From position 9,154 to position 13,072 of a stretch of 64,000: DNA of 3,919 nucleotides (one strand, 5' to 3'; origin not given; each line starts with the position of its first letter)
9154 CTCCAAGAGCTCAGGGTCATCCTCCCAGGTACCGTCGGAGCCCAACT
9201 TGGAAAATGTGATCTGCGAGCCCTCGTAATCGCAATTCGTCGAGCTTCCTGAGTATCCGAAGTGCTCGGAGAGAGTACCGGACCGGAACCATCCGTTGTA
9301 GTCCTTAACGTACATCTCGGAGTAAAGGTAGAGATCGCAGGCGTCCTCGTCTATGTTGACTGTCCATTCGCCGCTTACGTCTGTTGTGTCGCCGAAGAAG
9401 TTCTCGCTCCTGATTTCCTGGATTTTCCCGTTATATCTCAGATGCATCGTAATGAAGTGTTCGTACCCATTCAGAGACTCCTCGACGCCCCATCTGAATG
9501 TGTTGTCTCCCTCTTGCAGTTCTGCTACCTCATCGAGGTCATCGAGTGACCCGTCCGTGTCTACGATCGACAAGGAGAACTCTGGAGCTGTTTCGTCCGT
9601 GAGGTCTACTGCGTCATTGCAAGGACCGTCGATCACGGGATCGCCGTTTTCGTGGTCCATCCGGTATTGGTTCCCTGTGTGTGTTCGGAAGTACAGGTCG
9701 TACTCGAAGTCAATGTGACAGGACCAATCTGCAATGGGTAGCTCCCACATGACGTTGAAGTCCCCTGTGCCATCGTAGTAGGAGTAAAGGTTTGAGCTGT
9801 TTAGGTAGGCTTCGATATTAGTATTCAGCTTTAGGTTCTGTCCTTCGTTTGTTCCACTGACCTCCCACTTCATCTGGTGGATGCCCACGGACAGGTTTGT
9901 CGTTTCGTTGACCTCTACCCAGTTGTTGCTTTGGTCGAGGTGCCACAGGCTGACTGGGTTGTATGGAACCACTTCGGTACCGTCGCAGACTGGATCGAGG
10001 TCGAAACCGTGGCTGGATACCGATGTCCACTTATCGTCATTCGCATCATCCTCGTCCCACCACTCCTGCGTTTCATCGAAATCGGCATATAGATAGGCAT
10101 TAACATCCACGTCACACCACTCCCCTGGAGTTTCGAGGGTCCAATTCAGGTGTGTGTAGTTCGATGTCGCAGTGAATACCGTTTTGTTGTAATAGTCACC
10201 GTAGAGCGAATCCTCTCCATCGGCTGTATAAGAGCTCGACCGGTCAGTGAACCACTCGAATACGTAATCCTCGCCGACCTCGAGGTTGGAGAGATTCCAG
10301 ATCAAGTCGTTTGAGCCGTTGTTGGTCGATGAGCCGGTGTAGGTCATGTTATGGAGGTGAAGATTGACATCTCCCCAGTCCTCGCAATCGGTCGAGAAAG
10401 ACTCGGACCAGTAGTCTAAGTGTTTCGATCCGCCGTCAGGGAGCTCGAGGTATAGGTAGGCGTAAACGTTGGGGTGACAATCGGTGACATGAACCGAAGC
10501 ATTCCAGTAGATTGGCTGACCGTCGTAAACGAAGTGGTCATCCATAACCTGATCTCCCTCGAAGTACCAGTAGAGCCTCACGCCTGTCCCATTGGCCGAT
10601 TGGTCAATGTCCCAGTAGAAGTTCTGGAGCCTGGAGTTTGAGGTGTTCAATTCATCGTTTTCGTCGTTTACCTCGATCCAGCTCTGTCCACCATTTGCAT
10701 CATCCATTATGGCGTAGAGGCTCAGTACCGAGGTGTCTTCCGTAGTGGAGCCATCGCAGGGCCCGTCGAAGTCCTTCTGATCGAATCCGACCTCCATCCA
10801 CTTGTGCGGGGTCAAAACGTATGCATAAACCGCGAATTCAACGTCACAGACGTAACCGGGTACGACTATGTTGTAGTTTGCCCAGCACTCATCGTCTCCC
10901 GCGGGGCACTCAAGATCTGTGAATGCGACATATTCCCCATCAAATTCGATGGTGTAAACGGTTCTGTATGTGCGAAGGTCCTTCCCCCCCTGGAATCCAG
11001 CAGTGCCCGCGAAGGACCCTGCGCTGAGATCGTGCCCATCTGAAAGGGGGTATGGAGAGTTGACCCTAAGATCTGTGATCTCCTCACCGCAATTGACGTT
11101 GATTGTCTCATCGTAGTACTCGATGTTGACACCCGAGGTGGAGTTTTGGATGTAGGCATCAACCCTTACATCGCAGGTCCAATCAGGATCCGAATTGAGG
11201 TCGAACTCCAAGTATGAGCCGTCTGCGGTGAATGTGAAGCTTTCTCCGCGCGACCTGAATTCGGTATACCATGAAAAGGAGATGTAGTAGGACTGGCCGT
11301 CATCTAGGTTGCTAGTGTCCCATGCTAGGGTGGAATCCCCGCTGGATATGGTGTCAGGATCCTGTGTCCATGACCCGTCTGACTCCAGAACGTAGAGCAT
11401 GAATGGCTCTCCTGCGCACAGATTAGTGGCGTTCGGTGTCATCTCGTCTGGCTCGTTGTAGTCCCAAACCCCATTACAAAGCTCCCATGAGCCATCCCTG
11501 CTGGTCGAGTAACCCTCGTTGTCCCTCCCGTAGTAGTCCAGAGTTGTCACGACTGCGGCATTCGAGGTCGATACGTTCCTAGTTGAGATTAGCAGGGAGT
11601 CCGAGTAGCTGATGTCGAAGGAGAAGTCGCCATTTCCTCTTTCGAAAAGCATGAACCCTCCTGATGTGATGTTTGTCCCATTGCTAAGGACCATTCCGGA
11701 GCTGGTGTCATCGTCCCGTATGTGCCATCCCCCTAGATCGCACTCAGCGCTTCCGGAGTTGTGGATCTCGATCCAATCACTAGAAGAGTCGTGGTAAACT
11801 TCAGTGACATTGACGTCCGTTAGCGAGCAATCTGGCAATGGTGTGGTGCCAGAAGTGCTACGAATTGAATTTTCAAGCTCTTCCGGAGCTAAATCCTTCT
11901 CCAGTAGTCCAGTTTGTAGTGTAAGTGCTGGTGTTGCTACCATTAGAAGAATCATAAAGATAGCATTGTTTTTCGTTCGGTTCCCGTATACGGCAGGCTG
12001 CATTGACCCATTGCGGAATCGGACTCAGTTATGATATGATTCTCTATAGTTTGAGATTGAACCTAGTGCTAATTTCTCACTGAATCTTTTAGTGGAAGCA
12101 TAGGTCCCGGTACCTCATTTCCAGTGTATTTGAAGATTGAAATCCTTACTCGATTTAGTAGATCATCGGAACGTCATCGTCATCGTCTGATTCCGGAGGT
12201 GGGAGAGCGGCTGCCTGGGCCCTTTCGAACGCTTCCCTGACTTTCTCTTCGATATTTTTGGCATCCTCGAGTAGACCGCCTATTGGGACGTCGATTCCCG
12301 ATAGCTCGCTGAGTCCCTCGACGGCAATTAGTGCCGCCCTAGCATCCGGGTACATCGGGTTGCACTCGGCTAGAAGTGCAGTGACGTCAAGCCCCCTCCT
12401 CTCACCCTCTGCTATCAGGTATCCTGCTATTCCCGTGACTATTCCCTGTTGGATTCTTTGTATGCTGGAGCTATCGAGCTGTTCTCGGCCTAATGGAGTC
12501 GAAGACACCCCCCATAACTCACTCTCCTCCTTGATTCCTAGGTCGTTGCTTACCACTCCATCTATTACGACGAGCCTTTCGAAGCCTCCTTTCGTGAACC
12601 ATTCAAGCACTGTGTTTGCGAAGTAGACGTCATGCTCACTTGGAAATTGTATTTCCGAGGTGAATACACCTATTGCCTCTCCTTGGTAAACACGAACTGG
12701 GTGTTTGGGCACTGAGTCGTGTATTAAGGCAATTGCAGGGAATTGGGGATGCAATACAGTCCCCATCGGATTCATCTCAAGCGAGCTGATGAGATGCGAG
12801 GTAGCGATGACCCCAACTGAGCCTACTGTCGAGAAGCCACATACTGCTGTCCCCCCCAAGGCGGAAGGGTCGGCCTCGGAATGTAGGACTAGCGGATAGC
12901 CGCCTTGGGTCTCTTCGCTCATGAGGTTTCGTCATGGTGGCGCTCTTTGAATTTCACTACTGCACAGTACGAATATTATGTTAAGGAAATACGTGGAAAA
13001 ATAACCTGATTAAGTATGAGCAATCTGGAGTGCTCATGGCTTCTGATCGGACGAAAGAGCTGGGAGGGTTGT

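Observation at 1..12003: The largest gene in the window is missing from the ORF track: a surface protein of at least 4001 codons running off the left edge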

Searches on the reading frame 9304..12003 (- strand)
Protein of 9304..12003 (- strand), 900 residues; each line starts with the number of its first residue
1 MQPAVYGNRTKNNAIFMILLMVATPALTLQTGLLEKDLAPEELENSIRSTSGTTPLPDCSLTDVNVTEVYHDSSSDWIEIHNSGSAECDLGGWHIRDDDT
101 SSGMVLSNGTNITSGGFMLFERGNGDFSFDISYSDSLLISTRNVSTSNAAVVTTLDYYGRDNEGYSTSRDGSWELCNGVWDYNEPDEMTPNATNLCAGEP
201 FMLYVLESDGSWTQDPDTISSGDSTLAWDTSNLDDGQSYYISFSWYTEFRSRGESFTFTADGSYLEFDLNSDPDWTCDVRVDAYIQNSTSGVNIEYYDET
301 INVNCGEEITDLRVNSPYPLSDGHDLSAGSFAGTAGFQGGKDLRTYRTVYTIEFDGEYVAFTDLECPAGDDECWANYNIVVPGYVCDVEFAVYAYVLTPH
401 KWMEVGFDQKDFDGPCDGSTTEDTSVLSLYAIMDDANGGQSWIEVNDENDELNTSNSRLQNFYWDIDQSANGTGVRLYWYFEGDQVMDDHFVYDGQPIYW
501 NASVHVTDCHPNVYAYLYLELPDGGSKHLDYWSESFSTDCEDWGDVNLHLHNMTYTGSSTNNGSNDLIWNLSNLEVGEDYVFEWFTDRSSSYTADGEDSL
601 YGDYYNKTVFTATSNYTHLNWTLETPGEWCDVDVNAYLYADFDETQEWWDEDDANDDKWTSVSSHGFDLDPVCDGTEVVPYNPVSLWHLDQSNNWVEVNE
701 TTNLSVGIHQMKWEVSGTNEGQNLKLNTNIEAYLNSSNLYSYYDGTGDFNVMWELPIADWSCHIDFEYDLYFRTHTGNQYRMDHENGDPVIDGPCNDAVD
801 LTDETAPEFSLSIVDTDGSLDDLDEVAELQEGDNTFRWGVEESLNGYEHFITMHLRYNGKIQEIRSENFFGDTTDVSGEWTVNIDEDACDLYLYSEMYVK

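Call 14: find_homologous_proteins(query=window:9304-12003:-, max_evalue=0.001)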
Query window:9304-12003:- (900 aa): 7 proteins with E <= 0.001 among 8000 candidates.
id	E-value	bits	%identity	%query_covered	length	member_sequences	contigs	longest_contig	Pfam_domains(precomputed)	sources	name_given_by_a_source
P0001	1.8e-266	905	62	72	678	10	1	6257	PF00932.26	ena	-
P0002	1.0e-235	803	61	65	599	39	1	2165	PF00932.26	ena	-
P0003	5.6e-235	801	45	95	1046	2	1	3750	PF00932.26,PF00415.25,PF13540.13,PF25390.2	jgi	jgi:hypothetical protein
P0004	3.8e-194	666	59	57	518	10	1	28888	PF00932.26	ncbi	ncbi:MAG: hypothetical protein CBD24_04340, partial [Euryarchaeota archaeon TMED164]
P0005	8.0e-190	652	40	99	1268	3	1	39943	PF00932.26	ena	-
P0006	1.5e-138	482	47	56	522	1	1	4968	-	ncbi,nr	ncbi:MAG: hypothetical protein CL386_03065, partial [Acidiferrobacter sp.]|nr:hypothetical protein [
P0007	5.9e-97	344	38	57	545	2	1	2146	PF00932.26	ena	-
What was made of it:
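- Tried and rejected: I replaced it with the N-terminal 900 aa (call 14).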

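Call 24: find_encoding_contigs(protein=P0005, flank=10000, max_places=4)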
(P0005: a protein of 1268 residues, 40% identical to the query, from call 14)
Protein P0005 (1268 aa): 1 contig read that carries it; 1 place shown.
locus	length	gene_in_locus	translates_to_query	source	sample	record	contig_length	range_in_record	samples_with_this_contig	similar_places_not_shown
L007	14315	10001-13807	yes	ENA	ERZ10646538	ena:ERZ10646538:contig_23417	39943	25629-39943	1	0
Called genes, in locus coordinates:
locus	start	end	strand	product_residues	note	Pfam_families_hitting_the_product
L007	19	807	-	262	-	PF00702:Hydrolase, PF13344:Hydrolase_6, PF13419:HAD_2, PF13242:Hydrolase_like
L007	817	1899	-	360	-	PF22578:GGR_cat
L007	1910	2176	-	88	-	PF01494:FAD_binding_3 (weak), PF03486:HI0933_like (weak), PF07992:Pyr_redox_2 (weak), PF12831:FAD_oxidored (weak), PF13450:NAD_binding_8 (weak)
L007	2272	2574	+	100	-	PF03091:CutA1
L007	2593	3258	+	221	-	PF02588:YitT_membrane (faint), PF19700:DUF6198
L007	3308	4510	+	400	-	PF01053:Cys_Met_Meta_PP, PF06838:Met_gamma_lyase (weak)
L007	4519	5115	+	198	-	PF01810:LysE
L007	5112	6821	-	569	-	-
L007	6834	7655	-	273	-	PF00590:TP_methylase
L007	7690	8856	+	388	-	PF25133:TYW2_N_2 (weak), PF02475:TRM5-TYW2_MTfase (weak)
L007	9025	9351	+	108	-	PF00117:GATase, PF07722:Peptidase_C26 (faint)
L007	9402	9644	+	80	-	PF00117:GATase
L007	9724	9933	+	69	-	-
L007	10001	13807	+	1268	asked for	PF00932:LTD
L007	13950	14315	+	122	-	?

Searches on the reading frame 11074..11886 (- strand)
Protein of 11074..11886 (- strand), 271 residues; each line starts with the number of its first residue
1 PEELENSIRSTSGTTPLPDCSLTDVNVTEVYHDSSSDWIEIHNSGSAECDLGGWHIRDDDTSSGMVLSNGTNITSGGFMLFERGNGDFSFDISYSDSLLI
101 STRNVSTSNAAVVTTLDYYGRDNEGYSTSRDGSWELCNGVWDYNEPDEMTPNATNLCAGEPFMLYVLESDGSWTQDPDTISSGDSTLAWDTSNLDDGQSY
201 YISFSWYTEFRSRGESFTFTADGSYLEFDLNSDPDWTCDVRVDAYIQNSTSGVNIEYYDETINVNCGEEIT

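Call 60: predict_structure(alignment_id=A2)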
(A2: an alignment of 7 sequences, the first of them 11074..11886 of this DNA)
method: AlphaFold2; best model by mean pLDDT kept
length: 271 residues; sequences in the alignment: 7
mean_pLDDT: 68.3   pTM: 0.46
mean pLDDT of the five models: 68.3, 67.2, 66.8, 64.1, 62.2
residues with pLDDT >= 90: 9; 70-90: 156; 50-70: 45; < 50: 61
segments of 3 or more residues with pLDDT < 50: 1-14, 117-160, 269-271
pLDDT, mean of each block of 10 residues (from residue 1): 33 60 75 70 83 87 84 81 81 75 83 60 34 33 39 38 78 82 81 77 78 85 84 65 74 60 66 40
secondary structure, 60 per line:
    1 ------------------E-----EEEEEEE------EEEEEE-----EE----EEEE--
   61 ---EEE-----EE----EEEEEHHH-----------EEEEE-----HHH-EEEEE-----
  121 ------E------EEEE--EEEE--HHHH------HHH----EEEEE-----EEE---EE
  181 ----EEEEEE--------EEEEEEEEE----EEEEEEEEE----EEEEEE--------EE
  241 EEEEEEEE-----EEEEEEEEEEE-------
elements in order: E25-31 E38-43 E55-58 E64-66 E78-82 E97-101 E111-115 E134-137 E140-143 H146-149 E163-167 E173-175 E185-190 E199-207 E212-220 E225-230 E239-248 E254-264
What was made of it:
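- The head model has only moderate confidence (pLDDT 68, call 60).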

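Call 63: fold_search(model_id=the predicted structure, library=pdb)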
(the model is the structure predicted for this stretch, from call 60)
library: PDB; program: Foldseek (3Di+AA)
matches with E <= 10: 1756; with E <= 0.001: 25
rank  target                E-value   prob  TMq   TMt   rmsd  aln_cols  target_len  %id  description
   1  4kkq_A                2.3e-05  1.00  0.28  0.32  17.1       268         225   11  Crystal structure of Vibrio cholerae RbmA (crystal form 1) (released 2013-05-22)
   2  4kkq_B                2.9e-05  1.00  0.28  0.31  17.2       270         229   11  Crystal structure of Vibrio cholerae RbmA (crystal form 1) (released 2013-05-22)
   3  4be5_A                3.6e-05  1.00  0.28  0.33  16.8       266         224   10  V. cholera biofilm scaffolding protein RbmA (released 2013-12-18)
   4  6d8g_A                4.5e-05  0.98  0.22  0.09  16.4       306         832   10  D341A D367A calcium binding mutant of Bacteroides uniformis beta-glucuronidase 2 (released 2018-10-17)
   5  4kkr_A                5.0e-05  1.00  0.25  0.29  18.0       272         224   10  Crystal structure of Vibrio cholerae RbmA (crystal form 3) (released 2013-05-22)
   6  4be6_A                6.9e-05  1.00  0.28  0.32  17.3       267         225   10  V. cholera biofilm scaffolding protein RbmA (released 2013-12-18)
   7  7q60                  7.7e-05  1.00  0.28  0.09  12.9       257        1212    9  Structure of TEV cleaved A2ML1 (A2ML1-TE) (released 2022-04-20)
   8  5uj6_A                7.7e-05  0.98  0.22  0.09  15.2       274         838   10  Crystal Structure of Bacteroides Uniformis beta-glucuronidase (released 2017-06-28)
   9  6d8g_B                1.2e-04  0.98  0.24  0.10  16.3       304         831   10  D341A D367A calcium binding mutant of Bacteroides uniformis beta-glucuronidase 2 (released 2018-10-17)
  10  8u01                  1.4e-04  0.98  0.24  0.09  17.5       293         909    9  Crystal Structure of the Glycoside Hydrolase Family 2 TIM Barrel-domain Containing Protein from Phocaeicola plebeius (released 2023-09-27)
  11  6d50_A                1.4e-04  0.97  0.22  0.09  15.3       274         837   11  Bacteroides uniforms beta-glucuronidase 2 bound to D-glucaro-1,5-lactone (released 2018-10-17)
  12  5uj6_B                1.6e-04  0.97  0.22  0.09  15.2       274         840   11  Crystal Structure of Bacteroides Uniformis beta-glucuronidase (released 2017-06-28)
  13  8dhe_A                1.7e-04  0.93  0.20  0.10  14.6       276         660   10  Tannerella forsythia beta-glucuronidase (mL1) (released 2023-05-17)
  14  7s2s_D                2.5e-04  1.00  0.27  0.34  14.8       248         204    8  nanobody bound to Interleukin-2Rbeta (released 2022-03-30)
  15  7q62_A                4.1e-04  1.00  0.30  0.09  12.9       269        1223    8  Structure of TEV cleaved A2ML1 dimer (A2ML1-TT dimer) (released 2022-04-20)
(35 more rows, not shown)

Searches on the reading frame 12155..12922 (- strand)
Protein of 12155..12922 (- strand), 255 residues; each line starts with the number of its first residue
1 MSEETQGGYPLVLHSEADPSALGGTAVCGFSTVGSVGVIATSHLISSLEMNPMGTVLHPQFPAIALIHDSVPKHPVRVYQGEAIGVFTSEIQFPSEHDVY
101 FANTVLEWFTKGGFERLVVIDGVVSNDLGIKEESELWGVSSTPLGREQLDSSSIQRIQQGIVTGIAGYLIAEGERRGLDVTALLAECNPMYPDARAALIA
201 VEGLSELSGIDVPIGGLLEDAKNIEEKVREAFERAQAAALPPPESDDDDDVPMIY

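Call 11: search_protein_families(library=pfam, proteins=[window:12155-12922:-], max_evalue=0.001)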
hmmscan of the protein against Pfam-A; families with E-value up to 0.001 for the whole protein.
window:12155-12922:- (255 aa): 1 family
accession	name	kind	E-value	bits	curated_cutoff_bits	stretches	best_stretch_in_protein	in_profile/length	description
PF09754.15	PAC2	-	6.2e-36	124.7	25.8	1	26-230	1-213/215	PAC2 family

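Call 23: find_encoding_contigs(protein=window:12155-12922:-, flank=10000, max_places=6)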
Protein window:12155-12922:- (255 aa): 22 contigs read that carry it; 6 places shown.
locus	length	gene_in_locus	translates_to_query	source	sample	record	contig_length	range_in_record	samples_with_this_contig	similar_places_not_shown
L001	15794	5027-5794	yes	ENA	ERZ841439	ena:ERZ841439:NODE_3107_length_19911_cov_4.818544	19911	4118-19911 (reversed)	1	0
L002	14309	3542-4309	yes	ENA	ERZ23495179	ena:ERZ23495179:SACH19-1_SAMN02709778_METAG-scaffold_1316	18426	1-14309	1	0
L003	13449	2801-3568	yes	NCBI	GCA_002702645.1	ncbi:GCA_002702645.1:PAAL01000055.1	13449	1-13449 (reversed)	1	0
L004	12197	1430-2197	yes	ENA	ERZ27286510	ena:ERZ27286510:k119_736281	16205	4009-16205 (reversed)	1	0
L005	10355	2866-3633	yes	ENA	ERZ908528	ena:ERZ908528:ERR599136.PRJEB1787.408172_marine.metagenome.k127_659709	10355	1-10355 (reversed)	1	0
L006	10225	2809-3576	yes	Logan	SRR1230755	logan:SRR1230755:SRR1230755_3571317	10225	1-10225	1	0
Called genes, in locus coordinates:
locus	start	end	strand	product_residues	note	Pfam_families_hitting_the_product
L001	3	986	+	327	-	?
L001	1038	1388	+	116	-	-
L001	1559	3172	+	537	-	PF25994:HH_AprE (faint), PF02090:SPAM (weak), PF00497:SBP_bac_3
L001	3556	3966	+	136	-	PF13279:4HBT_2, PF03061:4HBT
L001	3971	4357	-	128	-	-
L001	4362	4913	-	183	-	-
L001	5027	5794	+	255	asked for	PF09754:PAC2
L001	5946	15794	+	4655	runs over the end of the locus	?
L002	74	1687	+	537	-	PF25994:HH_AprE (faint), PF02090:SPAM (weak), PF00497:SBP_bac_3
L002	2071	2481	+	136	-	PF13279:4HBT_2, PF03061:4HBT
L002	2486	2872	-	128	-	-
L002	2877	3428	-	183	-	-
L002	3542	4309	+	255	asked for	PF09754:PAC2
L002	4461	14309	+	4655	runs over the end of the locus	?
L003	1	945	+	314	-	?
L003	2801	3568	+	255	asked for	PF09754:PAC2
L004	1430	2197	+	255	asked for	PF09754:PAC2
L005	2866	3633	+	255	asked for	PF09754:PAC2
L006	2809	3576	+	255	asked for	PF09754:PAC2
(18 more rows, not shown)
